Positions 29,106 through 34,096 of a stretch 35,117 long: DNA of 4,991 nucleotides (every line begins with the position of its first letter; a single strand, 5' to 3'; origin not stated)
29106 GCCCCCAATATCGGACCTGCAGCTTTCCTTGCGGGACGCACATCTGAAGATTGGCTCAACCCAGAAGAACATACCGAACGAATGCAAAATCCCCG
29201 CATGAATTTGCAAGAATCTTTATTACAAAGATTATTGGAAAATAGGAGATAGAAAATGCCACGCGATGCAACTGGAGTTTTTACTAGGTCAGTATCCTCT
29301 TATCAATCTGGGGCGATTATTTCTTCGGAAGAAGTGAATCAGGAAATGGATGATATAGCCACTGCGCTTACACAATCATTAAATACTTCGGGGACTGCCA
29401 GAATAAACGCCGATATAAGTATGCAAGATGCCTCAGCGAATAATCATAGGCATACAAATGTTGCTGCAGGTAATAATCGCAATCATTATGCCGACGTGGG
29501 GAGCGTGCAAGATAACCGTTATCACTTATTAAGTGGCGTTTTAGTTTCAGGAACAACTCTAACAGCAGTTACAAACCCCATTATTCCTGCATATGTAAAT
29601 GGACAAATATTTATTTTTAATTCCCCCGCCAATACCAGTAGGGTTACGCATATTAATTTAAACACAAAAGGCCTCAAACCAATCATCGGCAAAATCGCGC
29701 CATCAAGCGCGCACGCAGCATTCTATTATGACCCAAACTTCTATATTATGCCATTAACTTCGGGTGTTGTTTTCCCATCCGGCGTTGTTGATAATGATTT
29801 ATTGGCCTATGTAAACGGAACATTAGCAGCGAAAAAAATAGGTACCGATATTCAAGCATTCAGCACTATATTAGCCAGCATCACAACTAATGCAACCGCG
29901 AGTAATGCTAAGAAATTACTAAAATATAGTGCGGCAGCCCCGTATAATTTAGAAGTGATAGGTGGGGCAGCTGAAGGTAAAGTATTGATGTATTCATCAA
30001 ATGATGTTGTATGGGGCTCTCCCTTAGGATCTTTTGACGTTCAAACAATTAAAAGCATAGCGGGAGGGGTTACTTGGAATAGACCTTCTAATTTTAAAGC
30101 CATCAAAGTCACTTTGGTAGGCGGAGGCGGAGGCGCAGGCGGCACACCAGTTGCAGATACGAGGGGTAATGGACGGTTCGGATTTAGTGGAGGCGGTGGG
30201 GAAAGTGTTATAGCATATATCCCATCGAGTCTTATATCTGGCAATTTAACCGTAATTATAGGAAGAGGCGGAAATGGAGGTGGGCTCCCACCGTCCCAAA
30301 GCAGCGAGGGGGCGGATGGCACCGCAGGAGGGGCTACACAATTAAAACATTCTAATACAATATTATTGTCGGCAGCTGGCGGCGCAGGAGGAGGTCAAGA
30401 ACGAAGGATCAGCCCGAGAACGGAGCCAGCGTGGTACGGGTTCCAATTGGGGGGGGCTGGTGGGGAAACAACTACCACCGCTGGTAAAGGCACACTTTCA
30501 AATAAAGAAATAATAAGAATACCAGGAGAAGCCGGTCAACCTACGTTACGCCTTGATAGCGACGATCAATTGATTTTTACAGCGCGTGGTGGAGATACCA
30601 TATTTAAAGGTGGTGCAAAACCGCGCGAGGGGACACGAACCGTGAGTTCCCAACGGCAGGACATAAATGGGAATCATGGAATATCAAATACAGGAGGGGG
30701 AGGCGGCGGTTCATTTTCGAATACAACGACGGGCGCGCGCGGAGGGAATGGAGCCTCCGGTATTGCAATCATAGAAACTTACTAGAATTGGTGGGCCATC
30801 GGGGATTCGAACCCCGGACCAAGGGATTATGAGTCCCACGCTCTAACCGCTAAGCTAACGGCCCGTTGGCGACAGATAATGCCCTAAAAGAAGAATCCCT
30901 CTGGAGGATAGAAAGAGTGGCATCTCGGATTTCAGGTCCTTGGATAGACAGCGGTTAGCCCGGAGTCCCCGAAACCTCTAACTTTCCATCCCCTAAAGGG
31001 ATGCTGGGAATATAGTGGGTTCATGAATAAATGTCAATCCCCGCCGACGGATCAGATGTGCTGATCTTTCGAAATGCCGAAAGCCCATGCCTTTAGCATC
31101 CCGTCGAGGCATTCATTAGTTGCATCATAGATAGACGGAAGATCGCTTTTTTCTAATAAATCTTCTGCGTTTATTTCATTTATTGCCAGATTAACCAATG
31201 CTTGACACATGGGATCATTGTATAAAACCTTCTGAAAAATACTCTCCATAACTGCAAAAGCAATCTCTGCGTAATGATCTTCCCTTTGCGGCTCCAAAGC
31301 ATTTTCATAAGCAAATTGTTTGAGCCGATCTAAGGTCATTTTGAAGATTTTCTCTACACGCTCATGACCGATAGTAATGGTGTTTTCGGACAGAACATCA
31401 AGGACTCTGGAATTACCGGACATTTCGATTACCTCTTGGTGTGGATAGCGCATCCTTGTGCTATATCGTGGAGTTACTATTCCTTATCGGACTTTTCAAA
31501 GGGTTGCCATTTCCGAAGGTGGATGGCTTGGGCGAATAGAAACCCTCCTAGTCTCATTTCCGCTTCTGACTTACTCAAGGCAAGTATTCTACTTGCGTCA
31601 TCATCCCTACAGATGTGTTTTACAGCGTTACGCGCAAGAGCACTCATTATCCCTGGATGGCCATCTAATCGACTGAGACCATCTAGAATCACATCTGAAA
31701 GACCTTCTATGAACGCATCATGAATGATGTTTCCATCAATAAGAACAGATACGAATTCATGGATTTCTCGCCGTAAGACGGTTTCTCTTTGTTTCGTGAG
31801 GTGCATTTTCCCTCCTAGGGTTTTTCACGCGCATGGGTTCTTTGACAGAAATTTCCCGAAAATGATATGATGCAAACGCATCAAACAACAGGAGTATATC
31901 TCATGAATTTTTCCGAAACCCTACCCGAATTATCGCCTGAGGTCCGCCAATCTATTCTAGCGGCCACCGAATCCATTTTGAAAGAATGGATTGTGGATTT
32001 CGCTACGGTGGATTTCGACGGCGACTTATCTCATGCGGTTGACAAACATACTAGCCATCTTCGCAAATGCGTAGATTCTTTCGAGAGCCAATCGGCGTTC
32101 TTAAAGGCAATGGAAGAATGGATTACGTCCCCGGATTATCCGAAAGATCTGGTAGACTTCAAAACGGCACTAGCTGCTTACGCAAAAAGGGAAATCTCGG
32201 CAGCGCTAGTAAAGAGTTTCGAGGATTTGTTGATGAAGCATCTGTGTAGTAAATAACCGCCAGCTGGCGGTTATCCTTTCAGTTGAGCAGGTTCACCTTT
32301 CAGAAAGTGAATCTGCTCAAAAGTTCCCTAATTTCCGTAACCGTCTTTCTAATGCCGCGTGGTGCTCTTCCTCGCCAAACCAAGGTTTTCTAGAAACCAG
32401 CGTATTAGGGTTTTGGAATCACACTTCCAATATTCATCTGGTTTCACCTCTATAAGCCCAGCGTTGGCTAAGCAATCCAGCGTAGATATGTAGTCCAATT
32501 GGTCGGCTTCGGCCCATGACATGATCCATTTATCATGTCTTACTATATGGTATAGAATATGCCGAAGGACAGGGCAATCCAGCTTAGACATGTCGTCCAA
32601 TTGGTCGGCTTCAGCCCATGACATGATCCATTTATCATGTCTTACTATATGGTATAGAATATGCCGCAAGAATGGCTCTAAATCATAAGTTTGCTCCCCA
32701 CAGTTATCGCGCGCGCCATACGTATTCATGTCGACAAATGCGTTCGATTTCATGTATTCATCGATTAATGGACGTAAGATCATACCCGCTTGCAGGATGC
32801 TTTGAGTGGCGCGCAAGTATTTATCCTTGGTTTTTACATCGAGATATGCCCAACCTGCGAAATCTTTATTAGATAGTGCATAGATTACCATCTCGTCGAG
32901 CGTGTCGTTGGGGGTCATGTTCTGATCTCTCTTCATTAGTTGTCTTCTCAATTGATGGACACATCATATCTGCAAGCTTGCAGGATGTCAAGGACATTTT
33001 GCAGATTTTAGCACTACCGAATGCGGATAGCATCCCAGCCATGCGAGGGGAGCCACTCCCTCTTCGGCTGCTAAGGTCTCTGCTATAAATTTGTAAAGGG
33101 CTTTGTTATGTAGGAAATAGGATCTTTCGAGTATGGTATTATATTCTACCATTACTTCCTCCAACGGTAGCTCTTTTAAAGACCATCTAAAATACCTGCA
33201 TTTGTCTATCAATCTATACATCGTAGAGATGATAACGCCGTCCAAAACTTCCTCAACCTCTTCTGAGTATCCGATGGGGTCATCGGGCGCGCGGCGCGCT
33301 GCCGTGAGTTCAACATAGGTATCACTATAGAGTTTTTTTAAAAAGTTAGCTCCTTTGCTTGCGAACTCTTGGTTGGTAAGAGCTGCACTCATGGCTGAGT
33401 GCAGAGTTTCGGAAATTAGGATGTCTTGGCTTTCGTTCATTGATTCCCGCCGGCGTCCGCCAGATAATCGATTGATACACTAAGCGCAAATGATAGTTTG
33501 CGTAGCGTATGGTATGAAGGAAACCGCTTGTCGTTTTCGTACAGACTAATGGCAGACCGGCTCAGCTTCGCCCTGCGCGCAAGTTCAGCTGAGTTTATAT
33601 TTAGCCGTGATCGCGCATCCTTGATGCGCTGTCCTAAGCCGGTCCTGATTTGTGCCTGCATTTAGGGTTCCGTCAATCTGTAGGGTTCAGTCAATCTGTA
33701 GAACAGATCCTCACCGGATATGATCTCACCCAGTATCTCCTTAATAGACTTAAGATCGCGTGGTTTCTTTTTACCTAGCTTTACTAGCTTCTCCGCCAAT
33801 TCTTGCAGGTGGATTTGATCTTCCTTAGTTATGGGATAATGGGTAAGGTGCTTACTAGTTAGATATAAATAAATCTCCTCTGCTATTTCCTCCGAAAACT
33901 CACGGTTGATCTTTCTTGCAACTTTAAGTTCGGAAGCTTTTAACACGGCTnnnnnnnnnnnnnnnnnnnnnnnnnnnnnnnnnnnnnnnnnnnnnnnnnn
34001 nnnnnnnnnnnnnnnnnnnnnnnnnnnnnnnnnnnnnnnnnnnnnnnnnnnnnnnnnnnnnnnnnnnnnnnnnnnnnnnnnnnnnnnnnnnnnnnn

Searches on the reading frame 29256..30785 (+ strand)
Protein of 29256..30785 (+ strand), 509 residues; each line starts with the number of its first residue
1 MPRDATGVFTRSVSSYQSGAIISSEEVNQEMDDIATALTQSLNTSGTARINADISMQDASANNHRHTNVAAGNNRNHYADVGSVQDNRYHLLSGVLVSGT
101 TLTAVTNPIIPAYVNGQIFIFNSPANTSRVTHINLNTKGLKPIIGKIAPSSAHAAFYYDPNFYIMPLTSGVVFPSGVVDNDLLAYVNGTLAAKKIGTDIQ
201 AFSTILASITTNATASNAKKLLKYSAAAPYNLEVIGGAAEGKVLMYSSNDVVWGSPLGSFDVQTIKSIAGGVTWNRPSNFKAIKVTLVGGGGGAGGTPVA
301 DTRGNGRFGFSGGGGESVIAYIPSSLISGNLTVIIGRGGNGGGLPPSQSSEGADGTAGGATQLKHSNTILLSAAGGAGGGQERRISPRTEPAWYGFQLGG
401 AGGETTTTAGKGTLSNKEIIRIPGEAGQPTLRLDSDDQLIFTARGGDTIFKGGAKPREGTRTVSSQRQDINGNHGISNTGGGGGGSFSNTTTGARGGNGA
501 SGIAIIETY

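Call 64: search_protein_families(library=pfam, proteins=[window:29256-30785:+], max_evalue=0.01)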
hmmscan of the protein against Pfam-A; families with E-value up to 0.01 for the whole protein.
window:29256-30785:+ (509 aa): 1 family
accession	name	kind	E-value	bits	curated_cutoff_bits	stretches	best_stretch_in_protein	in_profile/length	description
PF21722.4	Gly_rich_2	-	4.4e-18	66.6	24.3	1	269-508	3-225/226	Glycine-rich domain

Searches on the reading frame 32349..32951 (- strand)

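Call 8: search_protein_families(library=pfam, proteins=[window:32349-32951:-], max_evalue=0.01)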
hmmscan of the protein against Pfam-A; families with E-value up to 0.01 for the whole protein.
window:32349-32951:- (200 aa): 1 family
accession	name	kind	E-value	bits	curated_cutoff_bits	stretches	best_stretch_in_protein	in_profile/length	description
PF12096.13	DUF3572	-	4.8e-05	23.9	25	0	93-119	44-70/84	Protein of unknown function (DUF3572)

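Call 9: search_protein_families(library=phrogs, proteins=[window:32349-32951:-], max_evalue=0.01)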
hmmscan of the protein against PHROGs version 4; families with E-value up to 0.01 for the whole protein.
window:32349-32951:- (200 aa): 0 families

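Call 52: search_protein_families(library=padloc, proteins=[window:32349-32951:-], max_evalue=0.001)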
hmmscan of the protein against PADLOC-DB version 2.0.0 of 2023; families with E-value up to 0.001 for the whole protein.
window:32349-32951:- (200 aa): 0 families

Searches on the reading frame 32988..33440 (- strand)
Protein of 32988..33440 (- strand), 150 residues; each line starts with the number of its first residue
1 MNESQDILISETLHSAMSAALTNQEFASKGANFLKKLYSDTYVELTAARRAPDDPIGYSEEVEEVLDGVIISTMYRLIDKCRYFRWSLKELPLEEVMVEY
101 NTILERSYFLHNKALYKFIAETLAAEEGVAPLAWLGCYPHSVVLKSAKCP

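Call 8: search_protein_families(library=pfam, proteins=[window:32988-33440:-], max_evalue=0.01)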
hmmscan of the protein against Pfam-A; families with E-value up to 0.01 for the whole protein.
window:32988-33440:- (150 aa): 0 families

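Call 9: search_protein_families(library=phrogs, proteins=[window:32988-33440:-], max_evalue=0.01)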
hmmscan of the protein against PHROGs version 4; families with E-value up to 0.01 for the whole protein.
window:32988-33440:- (150 aa): 0 families

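Call 52: search_protein_families(library=padloc, proteins=[window:32988-33440:-], max_evalue=0.001)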
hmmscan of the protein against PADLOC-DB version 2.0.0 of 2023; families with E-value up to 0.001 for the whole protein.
window:32988-33440:- (150 aa): 0 families

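Call 102: search_protein_representatives(protein=window:32988-33440:-)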
Query: 150 residues. Proteins with E-value up to 0.001 (for the whole library): 3; up to 1e-10: 2; up to 1e-30: 1. The best 3 are listed.
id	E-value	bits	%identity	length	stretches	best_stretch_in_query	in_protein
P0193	4.5e-94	328.3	100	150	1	1-150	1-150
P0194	4.8e-29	117.5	57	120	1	1-119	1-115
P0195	7.7e-04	35.8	38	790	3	66-103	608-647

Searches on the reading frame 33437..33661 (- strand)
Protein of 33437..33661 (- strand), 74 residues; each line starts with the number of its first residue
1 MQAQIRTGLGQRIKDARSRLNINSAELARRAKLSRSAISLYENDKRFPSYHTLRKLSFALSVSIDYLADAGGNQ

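Call 8: search_protein_families(library=pfam, proteins=[window:33437-33661:-], max_evalue=0.01)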
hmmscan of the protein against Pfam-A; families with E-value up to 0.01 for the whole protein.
window:33437-33661:- (74 aa): 5 families
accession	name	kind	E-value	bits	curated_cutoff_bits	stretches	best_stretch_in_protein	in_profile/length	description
PF12844.13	HTH_19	-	9e-14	51.6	30.2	1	10-68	1-59/64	Helix-turn-helix domain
PF01381.28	HTH_3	-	1.7e-10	41.2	23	1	13-67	1-55/55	Helix-turn-helix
PF13560.12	HTH_31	-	3.7e-08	34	27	1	9-62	2-56/64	Helix-turn-helix domain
PF13443.12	HTH_26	-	3e-05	24.6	22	1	19-65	8-55/63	Cro/C1-type HTH DNA-binding domain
PF07022.19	Phage_CI_repr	-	0.0057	17.4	22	1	13-68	3-58/65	Bacteriophage CI repressor helix-turn-helix domain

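Call 9: search_protein_families(library=phrogs, proteins=[window:33437-33661:-], max_evalue=0.01)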
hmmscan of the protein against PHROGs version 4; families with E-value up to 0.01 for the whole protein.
window:33437-33661:- (74 aa): 16 families
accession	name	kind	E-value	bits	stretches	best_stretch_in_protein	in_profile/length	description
phrog_8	-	transcription regulation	2.8e-16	60.9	1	7-67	75-135/346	transcriptional regulator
phrog_2439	-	transcription regulation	1.2e-10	41.8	1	8-69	7-68/367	transcriptional regulator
phrog_4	-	transcription regulation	1.5e-10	41.7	1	8-72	136-196/400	transcriptional repressor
phrog_3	-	transcription regulation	1.3e-09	39.3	1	5-67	85-145/430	transcriptional repressor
phrog_2967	-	transcription regulation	1.7e-08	35.3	1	4-69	6-71/225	transcriptional regulator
phrog_2328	-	transcription regulation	7e-08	33.3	1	7-71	15-78/128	transcriptional repressor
phrog_2104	-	unknown function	2.3e-06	28.7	1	11-60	42-91/103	-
phrog_5823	-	transcription regulation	2.6e-06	27.8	1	8-67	6-66/404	transcriptional regulator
phrog_1373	-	transcription regulation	3.1e-06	28.3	1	9-65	64-120/166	transcriptional regulator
phrog_4836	-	transcription regulation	4.1e-05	24.2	1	8-55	75-122/194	CII-like regulator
phrog_7241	-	transcription regulation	6.3e-05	24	1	16-68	69-121/122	transcriptional regulator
phrog_7396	-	unknown function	0.00037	21.2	1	4-67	11-77/227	-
phrog_3037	-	transcription regulation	0.00054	20.8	1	11-69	29-76/189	transcriptional repressor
phrog_4583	-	transcription regulation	0.00077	20.4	1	7-66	9-68/81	transcriptional repressor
phrog_4031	-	unknown function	0.0045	16.5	1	13-69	523-580/626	-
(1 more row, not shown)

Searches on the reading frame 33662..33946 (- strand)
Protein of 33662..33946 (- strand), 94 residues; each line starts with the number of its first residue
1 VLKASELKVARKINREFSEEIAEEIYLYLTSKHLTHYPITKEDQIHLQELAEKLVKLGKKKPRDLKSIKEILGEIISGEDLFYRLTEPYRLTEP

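Call 8: search_protein_families(library=pfam, proteins=[window:33662-33946:-], max_evalue=0.01)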
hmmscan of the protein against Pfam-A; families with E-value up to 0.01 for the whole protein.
window:33662-33946:- (94 aa): 0 families

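Call 9: search_protein_families(library=phrogs, proteins=[window:33662-33946:-], max_evalue=0.01)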
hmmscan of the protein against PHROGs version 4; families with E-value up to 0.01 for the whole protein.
window:33662-33946:- (94 aa): 1 family
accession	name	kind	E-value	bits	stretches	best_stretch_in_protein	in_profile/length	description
phrog_1348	-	tail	0.0013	19.5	1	13-54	66-110/224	tail fiber protein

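Call 52: search_protein_families(library=padloc, proteins=[window:33662-33946:-], max_evalue=0.001)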
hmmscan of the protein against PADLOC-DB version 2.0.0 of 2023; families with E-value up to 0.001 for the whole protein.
window:33662-33946:- (94 aa): 0 families
